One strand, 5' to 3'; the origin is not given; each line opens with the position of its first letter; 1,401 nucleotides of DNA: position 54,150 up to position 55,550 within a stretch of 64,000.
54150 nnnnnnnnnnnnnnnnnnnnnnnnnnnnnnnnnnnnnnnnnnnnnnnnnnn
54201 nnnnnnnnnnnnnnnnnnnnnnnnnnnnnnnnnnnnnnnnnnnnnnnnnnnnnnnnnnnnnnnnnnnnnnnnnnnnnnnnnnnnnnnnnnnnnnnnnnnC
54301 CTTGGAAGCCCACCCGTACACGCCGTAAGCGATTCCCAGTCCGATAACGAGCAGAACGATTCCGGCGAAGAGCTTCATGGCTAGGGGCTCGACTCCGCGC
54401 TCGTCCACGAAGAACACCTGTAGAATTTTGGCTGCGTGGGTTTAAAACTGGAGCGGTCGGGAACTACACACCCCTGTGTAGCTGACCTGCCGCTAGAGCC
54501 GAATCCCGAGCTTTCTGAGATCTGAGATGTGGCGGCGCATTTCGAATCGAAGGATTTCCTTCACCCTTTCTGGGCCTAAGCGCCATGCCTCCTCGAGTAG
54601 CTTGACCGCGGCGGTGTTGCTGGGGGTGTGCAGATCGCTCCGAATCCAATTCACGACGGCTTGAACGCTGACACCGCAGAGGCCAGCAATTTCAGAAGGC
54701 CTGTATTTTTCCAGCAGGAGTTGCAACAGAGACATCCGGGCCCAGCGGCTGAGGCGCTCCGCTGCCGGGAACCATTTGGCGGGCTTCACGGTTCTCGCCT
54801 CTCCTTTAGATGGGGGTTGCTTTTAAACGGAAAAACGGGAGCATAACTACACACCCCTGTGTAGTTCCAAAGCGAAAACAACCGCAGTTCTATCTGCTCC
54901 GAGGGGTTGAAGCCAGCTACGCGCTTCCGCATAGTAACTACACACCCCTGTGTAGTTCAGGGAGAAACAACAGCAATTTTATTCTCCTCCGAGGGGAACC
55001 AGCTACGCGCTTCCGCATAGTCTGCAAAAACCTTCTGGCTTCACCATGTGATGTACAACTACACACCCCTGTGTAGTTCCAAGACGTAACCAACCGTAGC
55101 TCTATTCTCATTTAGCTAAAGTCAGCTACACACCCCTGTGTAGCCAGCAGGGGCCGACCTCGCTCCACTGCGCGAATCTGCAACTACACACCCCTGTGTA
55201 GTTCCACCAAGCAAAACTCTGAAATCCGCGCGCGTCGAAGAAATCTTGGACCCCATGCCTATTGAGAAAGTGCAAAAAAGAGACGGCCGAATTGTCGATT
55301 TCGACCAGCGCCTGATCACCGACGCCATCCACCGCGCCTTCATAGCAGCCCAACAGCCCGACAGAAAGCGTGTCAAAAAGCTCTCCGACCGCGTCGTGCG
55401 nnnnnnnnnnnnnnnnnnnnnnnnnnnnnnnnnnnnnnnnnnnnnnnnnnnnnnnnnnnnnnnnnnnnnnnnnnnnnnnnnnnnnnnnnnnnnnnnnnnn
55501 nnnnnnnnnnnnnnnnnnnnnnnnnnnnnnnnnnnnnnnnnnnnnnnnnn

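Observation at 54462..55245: Six same-orientation copies of a 22-bp hairpin repeat bracket a small HTH gene, sit just upstream of two TATA boxes, and are arrayed upstream of nrdJ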

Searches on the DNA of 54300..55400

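Call 59: search_rna_families(source=window, start=54300, end=55400, threshold=evalue, max_evalue=1)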
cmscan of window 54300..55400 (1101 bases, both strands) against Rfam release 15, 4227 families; matches with E-value up to 1: 0.
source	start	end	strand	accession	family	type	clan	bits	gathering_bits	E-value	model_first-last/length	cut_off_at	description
